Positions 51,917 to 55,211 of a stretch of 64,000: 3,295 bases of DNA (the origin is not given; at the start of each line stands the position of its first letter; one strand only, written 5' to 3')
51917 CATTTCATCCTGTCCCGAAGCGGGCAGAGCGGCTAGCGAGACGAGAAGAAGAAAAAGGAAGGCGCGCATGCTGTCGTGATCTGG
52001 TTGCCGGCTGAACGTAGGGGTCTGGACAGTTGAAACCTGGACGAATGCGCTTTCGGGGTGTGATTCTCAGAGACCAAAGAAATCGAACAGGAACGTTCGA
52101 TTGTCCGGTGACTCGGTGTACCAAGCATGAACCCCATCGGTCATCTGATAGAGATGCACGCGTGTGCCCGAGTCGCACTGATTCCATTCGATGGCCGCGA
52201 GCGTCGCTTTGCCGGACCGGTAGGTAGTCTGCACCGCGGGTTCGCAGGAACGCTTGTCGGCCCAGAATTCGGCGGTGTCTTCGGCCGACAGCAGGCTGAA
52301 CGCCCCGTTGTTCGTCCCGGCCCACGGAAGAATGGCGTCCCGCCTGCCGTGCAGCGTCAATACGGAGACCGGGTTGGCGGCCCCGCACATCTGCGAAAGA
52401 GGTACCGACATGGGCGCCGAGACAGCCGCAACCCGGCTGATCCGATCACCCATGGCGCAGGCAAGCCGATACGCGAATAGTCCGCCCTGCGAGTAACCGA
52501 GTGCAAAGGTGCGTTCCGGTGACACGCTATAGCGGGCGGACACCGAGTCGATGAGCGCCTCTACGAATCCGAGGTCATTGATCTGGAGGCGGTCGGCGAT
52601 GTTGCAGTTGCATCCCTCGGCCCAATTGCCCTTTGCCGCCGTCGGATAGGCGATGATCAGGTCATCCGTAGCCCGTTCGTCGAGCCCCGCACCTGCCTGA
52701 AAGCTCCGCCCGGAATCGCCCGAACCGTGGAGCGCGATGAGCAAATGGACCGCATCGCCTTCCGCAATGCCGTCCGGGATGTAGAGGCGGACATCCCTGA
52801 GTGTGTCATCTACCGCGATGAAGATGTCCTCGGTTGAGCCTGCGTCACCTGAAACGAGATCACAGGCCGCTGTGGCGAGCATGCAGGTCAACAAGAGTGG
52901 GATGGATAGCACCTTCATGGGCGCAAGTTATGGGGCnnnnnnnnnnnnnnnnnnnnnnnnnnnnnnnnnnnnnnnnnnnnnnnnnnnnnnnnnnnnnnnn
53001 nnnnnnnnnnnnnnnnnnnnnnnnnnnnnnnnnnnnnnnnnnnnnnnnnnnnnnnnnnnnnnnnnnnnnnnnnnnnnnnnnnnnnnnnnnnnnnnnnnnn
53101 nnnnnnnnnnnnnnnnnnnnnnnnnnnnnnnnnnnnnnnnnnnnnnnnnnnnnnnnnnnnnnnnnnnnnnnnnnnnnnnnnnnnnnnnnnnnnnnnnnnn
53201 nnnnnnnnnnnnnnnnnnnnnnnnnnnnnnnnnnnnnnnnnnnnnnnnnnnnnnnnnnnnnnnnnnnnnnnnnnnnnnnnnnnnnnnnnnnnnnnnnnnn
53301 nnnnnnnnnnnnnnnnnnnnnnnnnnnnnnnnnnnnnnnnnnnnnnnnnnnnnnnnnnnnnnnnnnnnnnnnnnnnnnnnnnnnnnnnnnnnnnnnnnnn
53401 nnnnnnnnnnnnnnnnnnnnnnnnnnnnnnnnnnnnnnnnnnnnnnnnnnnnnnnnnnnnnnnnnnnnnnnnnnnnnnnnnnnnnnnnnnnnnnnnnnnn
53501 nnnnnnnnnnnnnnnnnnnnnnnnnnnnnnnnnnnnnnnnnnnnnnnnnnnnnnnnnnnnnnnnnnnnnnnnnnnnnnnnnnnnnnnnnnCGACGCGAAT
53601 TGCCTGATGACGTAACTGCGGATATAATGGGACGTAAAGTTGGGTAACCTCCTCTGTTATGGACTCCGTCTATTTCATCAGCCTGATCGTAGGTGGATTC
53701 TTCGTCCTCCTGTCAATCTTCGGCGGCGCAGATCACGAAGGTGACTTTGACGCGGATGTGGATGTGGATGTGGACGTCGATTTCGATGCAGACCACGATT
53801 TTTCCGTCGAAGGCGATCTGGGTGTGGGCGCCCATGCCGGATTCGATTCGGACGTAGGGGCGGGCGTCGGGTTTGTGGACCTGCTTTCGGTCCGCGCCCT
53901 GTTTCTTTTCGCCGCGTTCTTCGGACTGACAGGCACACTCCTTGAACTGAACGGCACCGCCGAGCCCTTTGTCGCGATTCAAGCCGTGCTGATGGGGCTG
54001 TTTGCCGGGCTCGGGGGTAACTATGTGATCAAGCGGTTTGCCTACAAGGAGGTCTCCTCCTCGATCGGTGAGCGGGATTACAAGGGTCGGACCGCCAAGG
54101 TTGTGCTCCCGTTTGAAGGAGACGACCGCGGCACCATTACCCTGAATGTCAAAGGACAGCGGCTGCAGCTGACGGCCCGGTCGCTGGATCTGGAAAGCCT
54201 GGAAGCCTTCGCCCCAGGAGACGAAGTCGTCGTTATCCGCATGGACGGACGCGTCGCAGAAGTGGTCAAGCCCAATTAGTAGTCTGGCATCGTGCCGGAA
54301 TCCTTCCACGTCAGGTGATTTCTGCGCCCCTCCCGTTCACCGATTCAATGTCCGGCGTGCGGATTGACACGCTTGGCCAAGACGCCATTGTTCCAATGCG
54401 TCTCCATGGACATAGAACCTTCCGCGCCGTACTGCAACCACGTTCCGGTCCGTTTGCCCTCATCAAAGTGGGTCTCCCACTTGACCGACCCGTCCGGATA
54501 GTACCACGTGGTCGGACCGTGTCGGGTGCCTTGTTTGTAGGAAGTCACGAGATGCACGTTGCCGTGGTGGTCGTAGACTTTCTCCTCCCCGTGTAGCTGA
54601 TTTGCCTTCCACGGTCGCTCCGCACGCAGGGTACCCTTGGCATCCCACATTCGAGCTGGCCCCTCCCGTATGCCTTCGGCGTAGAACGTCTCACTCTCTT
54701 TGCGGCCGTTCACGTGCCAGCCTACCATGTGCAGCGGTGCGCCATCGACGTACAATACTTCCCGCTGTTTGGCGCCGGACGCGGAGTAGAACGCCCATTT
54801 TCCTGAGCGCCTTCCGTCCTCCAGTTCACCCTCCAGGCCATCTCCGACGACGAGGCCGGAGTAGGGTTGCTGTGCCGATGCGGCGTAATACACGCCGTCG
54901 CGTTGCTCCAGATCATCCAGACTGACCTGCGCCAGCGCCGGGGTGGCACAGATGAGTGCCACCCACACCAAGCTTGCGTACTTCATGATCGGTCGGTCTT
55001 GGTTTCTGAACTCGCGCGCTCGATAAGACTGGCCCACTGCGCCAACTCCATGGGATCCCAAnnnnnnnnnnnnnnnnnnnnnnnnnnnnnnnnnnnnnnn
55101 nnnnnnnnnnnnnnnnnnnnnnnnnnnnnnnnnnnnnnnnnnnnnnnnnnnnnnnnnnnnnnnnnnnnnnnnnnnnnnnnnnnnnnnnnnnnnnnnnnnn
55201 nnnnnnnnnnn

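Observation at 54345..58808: LytTR-LytS-led minus-strand cluster encoding a TAT-exported class V PLP enzyme, a DUF442 CX5R phosphatase and a MORN protein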

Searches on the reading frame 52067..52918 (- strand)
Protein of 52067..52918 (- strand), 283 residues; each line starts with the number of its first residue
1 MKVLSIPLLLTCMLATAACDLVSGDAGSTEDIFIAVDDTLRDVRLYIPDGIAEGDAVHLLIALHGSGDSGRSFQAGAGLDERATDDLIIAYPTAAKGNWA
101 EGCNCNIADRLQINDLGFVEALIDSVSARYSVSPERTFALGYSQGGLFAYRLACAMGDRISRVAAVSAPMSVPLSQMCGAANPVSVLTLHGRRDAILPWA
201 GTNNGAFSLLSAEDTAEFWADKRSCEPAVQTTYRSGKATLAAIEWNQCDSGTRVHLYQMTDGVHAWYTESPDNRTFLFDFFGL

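Call 3: search_protein_families(library=pfam, proteins=[window:52067-52918:-], max_evalue=0.01)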
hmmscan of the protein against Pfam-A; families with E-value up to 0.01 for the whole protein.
window:52067-52918:- (283 aa): 4 families
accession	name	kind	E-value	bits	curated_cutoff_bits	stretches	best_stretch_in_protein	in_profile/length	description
PF02230.22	Abhydrolase_2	-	1.9e-07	31.6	23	1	119-201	90-174/217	Phospholipase/Carboxylesterase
PF00756.26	Esterase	-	2.4e-07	31.2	22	1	41-216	8-154/251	Putative esterase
PF12697.13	Abhydrolase_6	-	2.7e-05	25.4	26.3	1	61-231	2-152/217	Alpha/beta hydrolase family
PF00561.26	Abhydrolase_1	-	0.004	17.3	25.8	1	134-203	68-134/245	alpha/beta hydrolase fold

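Call 4: search_protein_families(library=ncbifam, proteins=[window:52067-52918:-], max_evalue=0.01)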
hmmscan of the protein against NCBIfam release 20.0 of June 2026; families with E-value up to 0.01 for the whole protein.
window:52067-52918:- (283 aa): 5 families
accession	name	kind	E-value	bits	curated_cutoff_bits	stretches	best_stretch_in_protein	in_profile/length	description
NF050058.1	e_dPHAscl_type1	hypoth_equivalog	3.7e-30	105.4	150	1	39-271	6-256/276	extracellular catalytic domain type 1 short-chain-length polyhydroxyalkanoate depolymerase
TIGR01840.1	esterase_phb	subfamily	1.7e-07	30.9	107.85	1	45-175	3-135/213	PHB depolymerase family esterase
NF050057.1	e_dPHAmcl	equivalog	2.7e-05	23.6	270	1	92-210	93-218/252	extracellular medium-chain-length polyhydroxyalkanoate depolymerase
NF050059.1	e_dPHAscl_type2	hypoth_equivalog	0.00013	21.5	280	1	45-100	209-269/305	extracellular catalytic domain type 2 short-chain-length polyhydroxyalkanoate depolymerase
NF008525.0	PRK11460.1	equivalog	0.0017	17.7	191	1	56-211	15-176/232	esterase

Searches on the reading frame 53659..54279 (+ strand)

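Call 3: search_protein_families(library=pfam, proteins=[window:53659-54279:+], max_evalue=0.01)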
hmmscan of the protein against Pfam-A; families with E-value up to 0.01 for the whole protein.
window:53659-54279:+ (206 aa): 1 family
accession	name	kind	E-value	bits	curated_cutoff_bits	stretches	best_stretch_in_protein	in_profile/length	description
PF01957.25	NfeD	-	0.00028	21.5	29.1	1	140-204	3-57/57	NfeD-like C-terminal, partner-binding domain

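Call 4: search_protein_families(library=ncbifam, proteins=[window:53659-54279:+], max_evalue=0.01)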
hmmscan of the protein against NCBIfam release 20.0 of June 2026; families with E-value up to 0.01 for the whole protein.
window:53659-54279:+ (206 aa): 0 families

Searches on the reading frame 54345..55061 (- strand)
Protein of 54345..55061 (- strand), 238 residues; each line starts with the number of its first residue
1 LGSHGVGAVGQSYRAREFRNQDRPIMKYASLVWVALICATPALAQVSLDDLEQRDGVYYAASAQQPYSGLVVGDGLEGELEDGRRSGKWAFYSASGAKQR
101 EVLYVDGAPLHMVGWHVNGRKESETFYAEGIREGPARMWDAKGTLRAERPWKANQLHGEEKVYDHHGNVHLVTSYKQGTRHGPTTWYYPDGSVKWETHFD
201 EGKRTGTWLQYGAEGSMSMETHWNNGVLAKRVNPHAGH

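Call 3: search_protein_families(library=pfam, proteins=[window:54345-55061:-], max_evalue=0.01)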
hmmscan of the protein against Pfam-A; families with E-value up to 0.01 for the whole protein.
window:54345-55061:- (238 aa): 1 family
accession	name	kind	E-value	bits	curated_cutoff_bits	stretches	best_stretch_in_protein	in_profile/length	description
PF07661.19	MORN_2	-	2.8e-13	48.9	29.6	0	180-199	1-20/22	MORN repeat variant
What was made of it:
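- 54345..54986 (-): Sec-exported MORN-variant repeat protein, 213 aa; the mature protein has no cysteine. MORN_2 2.8e-13, 48.9 bits (call 3).
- Checked: MORN_2 protein, 54345-54986: 48.9 bits (call 3).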

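Call 4: search_protein_families(library=ncbifam, proteins=[window:54345-55061:-], max_evalue=0.01)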
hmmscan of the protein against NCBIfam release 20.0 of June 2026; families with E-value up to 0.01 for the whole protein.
window:54345-55061:- (238 aa): 1 family
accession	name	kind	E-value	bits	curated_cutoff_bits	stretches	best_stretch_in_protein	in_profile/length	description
NF033566.1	adhes_LIC20035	equivalog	8.6e-13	47.9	250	1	78-224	109-261/434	LIC20035 family adhesin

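Call 54: search_protein_families(library=padloc, proteins=[window:54345-54986:-], max_evalue=0.001)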
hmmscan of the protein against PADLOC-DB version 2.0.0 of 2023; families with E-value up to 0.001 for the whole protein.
window:54345-54986:- (213 aa): 0 families
